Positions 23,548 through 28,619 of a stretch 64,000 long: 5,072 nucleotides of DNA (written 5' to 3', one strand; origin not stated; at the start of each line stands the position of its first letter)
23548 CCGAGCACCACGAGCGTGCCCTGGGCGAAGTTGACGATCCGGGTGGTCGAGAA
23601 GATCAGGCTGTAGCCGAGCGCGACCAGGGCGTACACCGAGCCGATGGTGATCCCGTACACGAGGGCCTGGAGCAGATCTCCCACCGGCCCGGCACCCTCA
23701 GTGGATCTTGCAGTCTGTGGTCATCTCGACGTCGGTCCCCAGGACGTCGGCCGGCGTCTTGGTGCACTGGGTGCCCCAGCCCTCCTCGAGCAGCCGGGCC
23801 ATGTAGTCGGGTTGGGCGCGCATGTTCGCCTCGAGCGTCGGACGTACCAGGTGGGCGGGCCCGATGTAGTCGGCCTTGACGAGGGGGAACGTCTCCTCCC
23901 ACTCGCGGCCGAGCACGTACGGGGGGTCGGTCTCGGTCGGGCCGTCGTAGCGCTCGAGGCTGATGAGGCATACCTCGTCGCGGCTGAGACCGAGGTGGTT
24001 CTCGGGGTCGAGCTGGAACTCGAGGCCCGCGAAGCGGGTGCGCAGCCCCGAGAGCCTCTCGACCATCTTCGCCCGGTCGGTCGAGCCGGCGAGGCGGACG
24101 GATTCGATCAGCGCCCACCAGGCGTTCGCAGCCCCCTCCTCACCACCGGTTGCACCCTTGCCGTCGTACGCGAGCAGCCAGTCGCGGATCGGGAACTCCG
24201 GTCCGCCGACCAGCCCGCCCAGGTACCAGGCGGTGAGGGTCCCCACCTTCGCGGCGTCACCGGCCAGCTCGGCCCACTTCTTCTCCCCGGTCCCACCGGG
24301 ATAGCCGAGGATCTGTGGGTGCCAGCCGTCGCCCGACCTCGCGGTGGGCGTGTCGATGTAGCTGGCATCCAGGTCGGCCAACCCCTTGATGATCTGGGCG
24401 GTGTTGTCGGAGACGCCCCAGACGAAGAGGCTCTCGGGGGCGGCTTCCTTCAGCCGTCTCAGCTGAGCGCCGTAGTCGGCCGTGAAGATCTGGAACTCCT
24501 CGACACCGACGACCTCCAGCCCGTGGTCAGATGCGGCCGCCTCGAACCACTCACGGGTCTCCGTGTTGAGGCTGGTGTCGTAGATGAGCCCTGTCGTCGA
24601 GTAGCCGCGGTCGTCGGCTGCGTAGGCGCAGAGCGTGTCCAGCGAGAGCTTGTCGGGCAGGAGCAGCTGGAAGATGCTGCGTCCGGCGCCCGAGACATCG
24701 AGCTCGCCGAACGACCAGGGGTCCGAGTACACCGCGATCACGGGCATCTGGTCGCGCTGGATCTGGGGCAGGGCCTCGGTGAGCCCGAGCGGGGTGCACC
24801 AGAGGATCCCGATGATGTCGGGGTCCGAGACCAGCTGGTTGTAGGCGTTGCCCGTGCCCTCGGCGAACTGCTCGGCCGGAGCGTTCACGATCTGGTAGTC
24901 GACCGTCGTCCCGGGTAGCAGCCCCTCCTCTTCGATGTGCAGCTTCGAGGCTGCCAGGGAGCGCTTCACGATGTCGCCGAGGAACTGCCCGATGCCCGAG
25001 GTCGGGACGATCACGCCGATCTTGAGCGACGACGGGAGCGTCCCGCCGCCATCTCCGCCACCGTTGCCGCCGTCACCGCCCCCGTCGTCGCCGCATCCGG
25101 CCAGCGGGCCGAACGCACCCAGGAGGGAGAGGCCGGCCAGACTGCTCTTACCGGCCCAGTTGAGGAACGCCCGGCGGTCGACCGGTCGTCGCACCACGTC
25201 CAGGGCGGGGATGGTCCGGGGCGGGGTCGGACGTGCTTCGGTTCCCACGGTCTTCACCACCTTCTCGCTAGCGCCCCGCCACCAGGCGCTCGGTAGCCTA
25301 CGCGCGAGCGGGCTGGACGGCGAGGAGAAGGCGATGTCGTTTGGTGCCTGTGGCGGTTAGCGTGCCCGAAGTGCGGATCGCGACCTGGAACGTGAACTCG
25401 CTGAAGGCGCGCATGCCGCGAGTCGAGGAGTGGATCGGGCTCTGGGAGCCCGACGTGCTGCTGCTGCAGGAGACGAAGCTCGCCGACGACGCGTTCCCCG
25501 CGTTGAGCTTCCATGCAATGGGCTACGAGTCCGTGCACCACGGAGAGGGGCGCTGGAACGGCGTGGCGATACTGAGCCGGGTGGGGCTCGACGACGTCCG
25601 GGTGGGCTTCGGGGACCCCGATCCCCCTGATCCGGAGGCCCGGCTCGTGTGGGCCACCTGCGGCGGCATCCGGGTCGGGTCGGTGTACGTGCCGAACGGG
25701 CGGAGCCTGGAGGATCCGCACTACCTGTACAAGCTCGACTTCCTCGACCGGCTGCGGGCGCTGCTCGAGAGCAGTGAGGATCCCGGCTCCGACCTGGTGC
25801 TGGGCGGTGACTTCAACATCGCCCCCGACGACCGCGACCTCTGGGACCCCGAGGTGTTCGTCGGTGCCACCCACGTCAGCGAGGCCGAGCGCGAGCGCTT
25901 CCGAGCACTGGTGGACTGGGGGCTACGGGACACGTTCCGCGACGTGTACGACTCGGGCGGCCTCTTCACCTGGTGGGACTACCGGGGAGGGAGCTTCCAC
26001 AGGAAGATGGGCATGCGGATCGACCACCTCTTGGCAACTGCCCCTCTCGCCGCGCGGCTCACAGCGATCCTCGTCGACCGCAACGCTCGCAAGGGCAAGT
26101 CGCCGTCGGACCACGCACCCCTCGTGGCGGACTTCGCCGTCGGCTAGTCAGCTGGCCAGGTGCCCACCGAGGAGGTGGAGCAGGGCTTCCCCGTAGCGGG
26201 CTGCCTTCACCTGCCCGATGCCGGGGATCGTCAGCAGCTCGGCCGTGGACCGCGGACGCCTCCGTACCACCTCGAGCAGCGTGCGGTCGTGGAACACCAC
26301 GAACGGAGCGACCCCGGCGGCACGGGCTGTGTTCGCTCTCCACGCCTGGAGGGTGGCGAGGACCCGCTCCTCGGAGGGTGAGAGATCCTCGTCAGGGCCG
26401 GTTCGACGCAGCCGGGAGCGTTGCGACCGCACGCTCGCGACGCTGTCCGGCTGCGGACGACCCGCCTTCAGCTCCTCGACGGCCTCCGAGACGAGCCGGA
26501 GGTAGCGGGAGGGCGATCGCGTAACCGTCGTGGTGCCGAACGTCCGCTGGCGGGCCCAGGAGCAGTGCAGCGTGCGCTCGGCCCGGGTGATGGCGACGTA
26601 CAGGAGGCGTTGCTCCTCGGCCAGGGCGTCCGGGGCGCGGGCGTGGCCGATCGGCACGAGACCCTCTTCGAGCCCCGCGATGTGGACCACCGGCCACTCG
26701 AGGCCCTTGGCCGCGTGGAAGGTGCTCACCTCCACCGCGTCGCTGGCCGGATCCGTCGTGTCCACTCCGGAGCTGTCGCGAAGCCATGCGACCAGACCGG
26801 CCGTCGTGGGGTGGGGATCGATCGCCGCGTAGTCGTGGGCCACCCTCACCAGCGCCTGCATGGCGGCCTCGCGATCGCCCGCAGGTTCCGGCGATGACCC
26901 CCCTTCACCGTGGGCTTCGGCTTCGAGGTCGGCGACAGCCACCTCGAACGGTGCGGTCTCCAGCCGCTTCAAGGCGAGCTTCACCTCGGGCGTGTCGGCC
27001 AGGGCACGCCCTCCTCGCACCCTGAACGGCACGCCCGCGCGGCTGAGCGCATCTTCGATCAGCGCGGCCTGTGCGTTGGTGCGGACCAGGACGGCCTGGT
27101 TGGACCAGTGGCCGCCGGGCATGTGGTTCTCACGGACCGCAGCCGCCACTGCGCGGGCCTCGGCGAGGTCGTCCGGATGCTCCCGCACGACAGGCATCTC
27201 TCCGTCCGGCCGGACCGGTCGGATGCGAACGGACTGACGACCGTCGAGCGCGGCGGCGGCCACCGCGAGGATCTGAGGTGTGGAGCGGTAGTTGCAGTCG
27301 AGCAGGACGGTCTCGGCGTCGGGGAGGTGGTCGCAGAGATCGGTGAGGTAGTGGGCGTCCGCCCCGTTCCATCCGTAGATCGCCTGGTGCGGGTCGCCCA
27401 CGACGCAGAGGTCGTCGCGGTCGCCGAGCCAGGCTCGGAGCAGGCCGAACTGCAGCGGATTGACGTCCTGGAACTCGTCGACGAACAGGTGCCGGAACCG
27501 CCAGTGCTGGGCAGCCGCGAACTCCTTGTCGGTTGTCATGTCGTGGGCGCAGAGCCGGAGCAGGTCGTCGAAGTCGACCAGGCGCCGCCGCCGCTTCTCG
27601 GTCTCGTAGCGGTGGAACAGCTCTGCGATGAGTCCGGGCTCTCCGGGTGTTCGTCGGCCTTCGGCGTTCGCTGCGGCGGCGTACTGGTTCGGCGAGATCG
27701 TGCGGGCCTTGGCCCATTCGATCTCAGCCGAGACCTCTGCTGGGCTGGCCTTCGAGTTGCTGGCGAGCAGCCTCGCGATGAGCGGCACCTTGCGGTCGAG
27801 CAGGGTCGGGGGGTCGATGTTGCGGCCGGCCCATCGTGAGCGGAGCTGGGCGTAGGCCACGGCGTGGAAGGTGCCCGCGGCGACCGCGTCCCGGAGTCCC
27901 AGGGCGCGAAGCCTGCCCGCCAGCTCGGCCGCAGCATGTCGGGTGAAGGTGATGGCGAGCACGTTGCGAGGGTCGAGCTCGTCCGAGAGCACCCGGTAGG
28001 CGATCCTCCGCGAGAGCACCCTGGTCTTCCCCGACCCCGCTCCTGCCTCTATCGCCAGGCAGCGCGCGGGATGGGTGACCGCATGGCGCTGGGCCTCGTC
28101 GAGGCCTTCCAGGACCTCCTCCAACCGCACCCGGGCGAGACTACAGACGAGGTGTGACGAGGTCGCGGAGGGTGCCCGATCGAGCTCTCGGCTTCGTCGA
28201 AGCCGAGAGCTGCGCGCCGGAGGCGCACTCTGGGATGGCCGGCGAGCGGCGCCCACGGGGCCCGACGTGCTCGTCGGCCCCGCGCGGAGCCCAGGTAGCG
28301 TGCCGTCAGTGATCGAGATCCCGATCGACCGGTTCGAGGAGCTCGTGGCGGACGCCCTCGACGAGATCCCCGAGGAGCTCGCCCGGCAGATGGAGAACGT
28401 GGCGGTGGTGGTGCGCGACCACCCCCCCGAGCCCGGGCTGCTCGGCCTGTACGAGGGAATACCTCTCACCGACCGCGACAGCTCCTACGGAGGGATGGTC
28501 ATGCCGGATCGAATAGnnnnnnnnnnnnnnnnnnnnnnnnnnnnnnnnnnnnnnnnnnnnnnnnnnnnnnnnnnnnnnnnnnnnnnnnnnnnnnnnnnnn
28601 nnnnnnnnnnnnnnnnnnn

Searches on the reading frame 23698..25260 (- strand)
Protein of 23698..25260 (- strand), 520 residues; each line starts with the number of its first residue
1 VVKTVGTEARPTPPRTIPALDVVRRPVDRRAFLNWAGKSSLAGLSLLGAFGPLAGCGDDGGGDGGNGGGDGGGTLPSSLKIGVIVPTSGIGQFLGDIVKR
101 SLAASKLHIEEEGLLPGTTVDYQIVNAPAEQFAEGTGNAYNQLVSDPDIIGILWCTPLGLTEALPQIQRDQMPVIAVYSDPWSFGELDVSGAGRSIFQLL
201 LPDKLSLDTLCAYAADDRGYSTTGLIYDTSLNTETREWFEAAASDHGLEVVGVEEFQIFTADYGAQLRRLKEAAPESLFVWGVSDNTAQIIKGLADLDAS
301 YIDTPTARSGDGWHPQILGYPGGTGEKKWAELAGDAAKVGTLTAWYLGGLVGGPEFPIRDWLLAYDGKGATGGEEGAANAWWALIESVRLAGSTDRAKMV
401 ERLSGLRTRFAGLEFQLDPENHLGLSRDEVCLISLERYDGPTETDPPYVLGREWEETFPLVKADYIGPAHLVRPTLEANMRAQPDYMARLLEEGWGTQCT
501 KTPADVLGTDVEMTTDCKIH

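Call 44: search_protein_families(library=pfam, proteins=[window:23698-25260:-], max_evalue=0.00001)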
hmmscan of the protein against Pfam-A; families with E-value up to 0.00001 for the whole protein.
window:23698-25260:- (520 aa): 1 family
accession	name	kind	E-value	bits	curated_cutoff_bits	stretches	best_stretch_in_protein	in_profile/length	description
PF13458.12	Peripla_BP_6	-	9.9e-20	71.9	31.7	1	79-414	2-319/343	Periplasmic binding protein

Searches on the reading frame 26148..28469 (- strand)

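Call 44: search_protein_families(library=pfam, proteins=[window:26148-28469:-], max_evalue=0.00001)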
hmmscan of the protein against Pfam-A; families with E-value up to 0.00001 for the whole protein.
window:26148-28469:- (773 aa): 5 families
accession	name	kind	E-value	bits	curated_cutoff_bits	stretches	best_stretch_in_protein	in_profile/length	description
PF00580.27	UvrD-helicase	-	1.6e-53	182.5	23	1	123-378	1-266/271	UvrD/REP helicase N-terminal domain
PF13361.12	UvrD_C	-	1.3e-37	130.4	25.6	2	532-640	236-349/350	UvrD-like helicase C-terminal domain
PF13245.12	AAA_19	-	2e-21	77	25.1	1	127-366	1-132/134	AAA domain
PF00570.28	HRDC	-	3.9e-21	75.2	23.8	1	701-766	2-67/68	HRDC domain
PF13538.12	UvrD_C_2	-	3.4e-08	33.7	27.4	1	580-634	3-49/52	UvrD-like helicase C-terminal domain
